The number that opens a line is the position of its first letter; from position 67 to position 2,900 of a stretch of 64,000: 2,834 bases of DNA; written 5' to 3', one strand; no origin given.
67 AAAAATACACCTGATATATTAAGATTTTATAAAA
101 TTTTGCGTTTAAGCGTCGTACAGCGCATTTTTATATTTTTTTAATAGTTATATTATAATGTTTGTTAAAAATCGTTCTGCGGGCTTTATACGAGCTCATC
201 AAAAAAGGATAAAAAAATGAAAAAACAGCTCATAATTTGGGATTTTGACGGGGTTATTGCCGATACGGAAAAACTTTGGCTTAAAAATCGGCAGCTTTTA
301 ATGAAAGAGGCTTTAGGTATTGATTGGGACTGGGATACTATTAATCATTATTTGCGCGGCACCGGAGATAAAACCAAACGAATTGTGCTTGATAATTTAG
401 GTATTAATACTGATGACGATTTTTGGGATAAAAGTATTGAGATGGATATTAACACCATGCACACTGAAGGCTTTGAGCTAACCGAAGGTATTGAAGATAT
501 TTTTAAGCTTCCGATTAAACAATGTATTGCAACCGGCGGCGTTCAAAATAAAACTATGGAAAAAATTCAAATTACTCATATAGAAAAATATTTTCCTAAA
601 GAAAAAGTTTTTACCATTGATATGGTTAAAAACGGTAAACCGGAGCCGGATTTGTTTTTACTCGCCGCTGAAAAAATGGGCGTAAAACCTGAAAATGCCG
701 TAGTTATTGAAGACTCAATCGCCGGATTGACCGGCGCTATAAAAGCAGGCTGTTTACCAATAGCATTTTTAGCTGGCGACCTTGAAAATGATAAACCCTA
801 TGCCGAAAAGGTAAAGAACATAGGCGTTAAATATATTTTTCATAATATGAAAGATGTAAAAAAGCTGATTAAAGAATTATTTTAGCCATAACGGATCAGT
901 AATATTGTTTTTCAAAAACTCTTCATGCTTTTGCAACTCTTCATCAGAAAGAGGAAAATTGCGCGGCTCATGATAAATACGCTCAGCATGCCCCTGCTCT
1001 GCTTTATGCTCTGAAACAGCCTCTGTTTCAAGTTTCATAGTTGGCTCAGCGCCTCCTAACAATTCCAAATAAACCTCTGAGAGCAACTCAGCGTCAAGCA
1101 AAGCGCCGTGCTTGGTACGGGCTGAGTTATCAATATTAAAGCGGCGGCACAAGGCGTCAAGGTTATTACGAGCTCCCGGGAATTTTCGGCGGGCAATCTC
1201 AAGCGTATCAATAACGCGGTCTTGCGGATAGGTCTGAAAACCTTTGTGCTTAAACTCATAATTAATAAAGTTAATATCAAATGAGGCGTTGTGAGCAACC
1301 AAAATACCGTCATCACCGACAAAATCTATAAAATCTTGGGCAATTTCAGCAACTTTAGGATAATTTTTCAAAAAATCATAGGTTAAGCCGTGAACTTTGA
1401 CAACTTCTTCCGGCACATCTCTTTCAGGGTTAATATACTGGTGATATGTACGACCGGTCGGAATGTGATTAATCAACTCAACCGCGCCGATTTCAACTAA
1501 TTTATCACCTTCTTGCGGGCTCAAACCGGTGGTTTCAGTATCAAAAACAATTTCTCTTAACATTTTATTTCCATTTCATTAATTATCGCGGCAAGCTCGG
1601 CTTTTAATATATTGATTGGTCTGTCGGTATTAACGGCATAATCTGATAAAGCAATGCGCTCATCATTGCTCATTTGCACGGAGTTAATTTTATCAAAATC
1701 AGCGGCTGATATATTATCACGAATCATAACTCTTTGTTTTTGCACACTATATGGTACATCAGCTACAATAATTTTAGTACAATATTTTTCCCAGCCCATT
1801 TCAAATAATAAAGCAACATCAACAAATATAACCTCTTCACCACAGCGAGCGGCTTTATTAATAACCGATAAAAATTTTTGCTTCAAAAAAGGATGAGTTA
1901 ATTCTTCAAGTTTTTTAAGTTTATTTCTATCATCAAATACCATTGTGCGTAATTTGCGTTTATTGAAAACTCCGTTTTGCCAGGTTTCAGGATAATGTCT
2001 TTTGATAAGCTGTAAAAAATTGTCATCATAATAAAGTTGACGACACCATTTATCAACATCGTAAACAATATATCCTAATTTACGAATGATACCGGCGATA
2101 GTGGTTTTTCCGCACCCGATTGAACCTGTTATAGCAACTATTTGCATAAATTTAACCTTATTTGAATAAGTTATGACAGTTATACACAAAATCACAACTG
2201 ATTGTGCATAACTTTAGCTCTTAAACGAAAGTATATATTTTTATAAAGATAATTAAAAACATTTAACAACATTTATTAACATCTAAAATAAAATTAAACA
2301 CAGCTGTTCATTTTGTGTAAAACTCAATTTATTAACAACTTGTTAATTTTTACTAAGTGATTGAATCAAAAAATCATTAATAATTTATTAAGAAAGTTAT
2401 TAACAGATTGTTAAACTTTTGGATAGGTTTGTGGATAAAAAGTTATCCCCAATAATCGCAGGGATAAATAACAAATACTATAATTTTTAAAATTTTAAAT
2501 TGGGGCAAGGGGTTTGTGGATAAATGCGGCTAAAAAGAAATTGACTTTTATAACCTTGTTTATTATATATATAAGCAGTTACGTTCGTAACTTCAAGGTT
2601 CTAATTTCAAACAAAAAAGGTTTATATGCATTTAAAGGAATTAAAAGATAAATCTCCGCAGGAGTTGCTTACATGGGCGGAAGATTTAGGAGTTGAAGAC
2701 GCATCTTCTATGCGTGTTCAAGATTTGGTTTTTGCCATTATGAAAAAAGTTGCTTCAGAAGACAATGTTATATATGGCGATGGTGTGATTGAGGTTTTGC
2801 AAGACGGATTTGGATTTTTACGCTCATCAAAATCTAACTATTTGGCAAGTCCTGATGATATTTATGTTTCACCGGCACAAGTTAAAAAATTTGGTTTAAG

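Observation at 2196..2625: Candidate replication origin in the coaE-rho spacer (two perfect DnaA boxes plus three CtrA-type motifs)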

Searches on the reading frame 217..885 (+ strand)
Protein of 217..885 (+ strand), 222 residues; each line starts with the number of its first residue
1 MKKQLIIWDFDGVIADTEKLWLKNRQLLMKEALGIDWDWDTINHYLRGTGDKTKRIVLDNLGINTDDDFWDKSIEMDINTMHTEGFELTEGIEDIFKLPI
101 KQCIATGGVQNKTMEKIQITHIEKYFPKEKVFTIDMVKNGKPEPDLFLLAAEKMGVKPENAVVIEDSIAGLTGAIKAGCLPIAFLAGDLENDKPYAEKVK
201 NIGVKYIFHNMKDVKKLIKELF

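Call 7: search_protein_families(library=ncbifam, proteins=[window:217-885:+])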
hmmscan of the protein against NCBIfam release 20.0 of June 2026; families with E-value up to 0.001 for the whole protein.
window:217-885:+ (222 aa): 26 families (the best 25 are shown)
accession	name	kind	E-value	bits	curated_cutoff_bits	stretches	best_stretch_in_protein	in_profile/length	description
TIGR02009.1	PGMB-YQAB-SF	subfamily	2.1e-22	80.2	153.35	1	6-180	4-182/186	beta-phosphoglucomutase family hydrolase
TIGR01990.1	bPGM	equivalog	2.7e-19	69.9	189.4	1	6-183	4-185/187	beta-phosphoglucomutase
NF053653.1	InDiPhoBT2121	equivalog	2.2e-18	66.6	245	1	6-216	4-213/216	inorganic diphosphatase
NF046057.1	bifunc_MtlD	equivalog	6e-17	61.3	800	1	6-215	10-216/683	bifunctional mannitol-1-phosphate dehydrogenase/phosphatase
NF008610.0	PRK11587.1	equivalog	1.8e-15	56.9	282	1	80-186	76-183/219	sugar phosphatase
NF007854.0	PRK10563.1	equivalog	2e-15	57.1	211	1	4-194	5-194/221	6-phosphogluconate phosphatase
TIGR01509.1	HAD-SF-IA-v3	subfamily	3.2e-15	56.6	29.4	1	132-179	103-149/154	HAD-IA family hydrolase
NF008000.0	PRK10725.1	equivalog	8.7e-13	48.8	215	1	6-178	8-179/188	fructose-1-phosphate/6-phosphogluconate phosphatase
NF008087.0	PRK10826.1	equivalog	1.5e-12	47.6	191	1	5-178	9-185/222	hexitol phosphatase HxpB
TIGR02253.1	CTE7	subfamily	1.2e-11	44.8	169.75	1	101-188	112-198/221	TIGR02253 family HAD-type hydrolase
NF009804.0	PRK13288.1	equivalog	3.7e-10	39.6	218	1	4-181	4-178/215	pyrophosphatase PpaX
NF009695.0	PRK13222.1-2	equivalog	3.2e-08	33.4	225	1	2-219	5-223/226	phosphoglycolate phosphatase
TIGR01422.2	phosphonatase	equivalog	5.7e-08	32.3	220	1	105-187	119-202/251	phosphonoacetaldehyde hydrolase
TIGR01454.1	AHBA_synth_RP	hypoth_equivalog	7.2e-08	32.3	246.65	1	92-193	84-183/205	AHBA synthesis associated protein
NF009694.0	PRK13222.1-1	equivalog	3.2e-07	29.9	415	1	119-214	147-235/252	phosphoglycolate phosphatase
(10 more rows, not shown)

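Call 50: find_encoding_contigs(protein=window:217-885:+, flank=10000, max_places=6)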
Protein window:217-885:+ (222 aa): 1 contig read that carries it; 1 place shown.
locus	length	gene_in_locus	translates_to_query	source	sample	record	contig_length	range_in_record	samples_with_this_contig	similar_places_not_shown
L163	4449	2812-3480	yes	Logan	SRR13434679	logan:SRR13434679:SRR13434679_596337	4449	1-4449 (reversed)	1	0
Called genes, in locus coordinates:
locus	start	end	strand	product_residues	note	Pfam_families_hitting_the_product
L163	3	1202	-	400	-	?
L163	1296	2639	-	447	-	PF10396:TrmE_N, PF12631:MnmE_helical, PF00350:Dynamin_N (faint), PF01926:MMR_HSR1, PF02421:FeoB_N (weak)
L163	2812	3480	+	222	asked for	PF00702:Hydrolase, PF13419:HAD_2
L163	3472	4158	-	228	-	PF00929:RNase_T, PF13482:RNase_H_2 (weak)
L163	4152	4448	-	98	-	?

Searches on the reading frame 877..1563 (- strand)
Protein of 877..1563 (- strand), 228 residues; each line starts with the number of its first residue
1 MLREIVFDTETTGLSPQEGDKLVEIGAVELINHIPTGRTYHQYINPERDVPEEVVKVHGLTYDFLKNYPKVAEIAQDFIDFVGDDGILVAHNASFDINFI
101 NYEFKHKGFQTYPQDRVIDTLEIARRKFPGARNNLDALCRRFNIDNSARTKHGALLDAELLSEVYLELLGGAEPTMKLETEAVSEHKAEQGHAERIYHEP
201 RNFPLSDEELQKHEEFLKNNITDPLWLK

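Call 7: search_protein_families(library=ncbifam, proteins=[window:877-1563:-])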
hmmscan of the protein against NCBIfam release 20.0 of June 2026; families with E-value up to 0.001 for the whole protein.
window:877-1563:- (228 aa): 29 families (the best 25 are shown)
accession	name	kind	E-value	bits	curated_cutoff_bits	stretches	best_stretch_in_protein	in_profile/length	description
NF004316.1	PRK05711.1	equivalog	3.8e-80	268.9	196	1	3-219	2-222/234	DNA polymerase III subunit epsilon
TIGR01406.1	dnaQ_proteo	equivalog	4e-79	265.5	222.7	1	3-226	1-229/231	DNA polymerase III subunit epsilon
TIGR00573.1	dnaq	subfamily_domain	1.2e-54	185.1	71.5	1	4-212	9-216/217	exonuclease, DNA polymerase III, epsilon subunit family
NF005906.0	PRK07883.1-4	equivalog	1.7e-36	125.7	495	1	5-204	9-202/563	DEDD exonuclease domain-containing protein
NF001688.0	PRK00448.1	equivalog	8.9e-35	119.6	873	1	5-175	426-591/1445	PolC-type DNA polymerase III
NF005836.0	PRK07740.1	equivalog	2.7e-32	112.2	261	1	3-171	60-225/244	hypothetical protein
TIGR01405.1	polC_Gram_pos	equivalog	1.4e-31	109.1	1043.45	1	5-186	192-368/1211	DNA polymerase III subunit alpha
NF005289.0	PRK06807.1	equivalog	7.3e-30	104.3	335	1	5-180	11-180/313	3'-5' exonuclease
NF005981.0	PRK08074.1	equivalog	1.6e-29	102.6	789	1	4-170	5-167/931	ATP-dependent DNA helicase DinG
NF004963.0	PRK06309.1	equivalog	7.2e-28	97.8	245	1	3-175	3-169/232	DNA polymerase III subunit epsilon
NF005905.0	PRK07883.1-3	equivalog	4.4e-27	94.9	508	1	5-169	27-188/581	DEDD exonuclease domain-containing protein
TIGR01407.1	dinG_rel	hypoth_equivalog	2.1e-26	92.5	547.7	1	5-166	3-159/889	putative DnaQ family exonuclease/DinG family helicase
NF005907.0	PRK07883.1-5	equivalog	2.7e-26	92.1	454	1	5-175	31-198/584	DEDD exonuclease domain-containing protein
NF004964.0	PRK06310.1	equivalog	3.1e-24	85.7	236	1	5-169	10-171/250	DNA polymerase III subunit epsilon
NF006316.0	PRK08517.1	equivalog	4.1e-23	82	247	1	6-158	74-219/270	3'-5' exonuclease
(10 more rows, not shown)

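Call 49: find_encoding_contigs(protein=window:877-1563:-, flank=10000, max_places=6)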
Protein window:877-1563:- (228 aa): 1 contig read that carries it; 1 place shown.
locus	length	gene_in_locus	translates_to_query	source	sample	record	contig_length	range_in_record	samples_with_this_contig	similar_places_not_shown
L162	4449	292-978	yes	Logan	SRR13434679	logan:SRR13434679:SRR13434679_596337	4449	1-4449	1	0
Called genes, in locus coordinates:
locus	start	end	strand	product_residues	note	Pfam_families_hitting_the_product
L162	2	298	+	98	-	?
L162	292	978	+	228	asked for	PF00929:RNase_T, PF13482:RNase_H_2 (weak)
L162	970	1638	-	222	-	PF00702:Hydrolase, PF13419:HAD_2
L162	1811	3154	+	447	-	PF10396:TrmE_N, PF12631:MnmE_helical, PF00350:Dynamin_N (faint), PF01926:MMR_HSR1, PF02421:FeoB_N (weak)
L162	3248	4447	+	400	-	?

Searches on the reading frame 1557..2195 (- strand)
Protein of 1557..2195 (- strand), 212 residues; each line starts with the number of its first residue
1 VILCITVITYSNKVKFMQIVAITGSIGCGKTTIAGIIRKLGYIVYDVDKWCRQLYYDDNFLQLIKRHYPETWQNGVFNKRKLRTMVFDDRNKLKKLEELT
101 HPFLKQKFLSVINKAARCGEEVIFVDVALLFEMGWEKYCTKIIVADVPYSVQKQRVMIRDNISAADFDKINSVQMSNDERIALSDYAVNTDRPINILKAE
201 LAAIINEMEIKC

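Call 7: search_protein_families(library=ncbifam, proteins=[window:1557-2195:-])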
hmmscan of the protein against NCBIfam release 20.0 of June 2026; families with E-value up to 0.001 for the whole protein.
window:1557-2195:- (212 aa): 2 families
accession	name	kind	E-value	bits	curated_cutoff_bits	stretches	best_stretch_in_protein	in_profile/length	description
TIGR00152.1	TIGR00152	equivalog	1.3e-37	129.5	65.55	1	19-200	1-185/188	dephospho-CoA kinase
NF002879.0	PRK03333.1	equivalog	5e-19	68.6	215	1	18-201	2-186/395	dephospho-CoA kinase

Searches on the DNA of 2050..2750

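Call 37: search_rna_families(source=window, start=2050, end=2750, threshold=evalue, max_evalue=1)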
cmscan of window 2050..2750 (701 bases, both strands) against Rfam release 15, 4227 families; matches with E-value up to 1: 0.
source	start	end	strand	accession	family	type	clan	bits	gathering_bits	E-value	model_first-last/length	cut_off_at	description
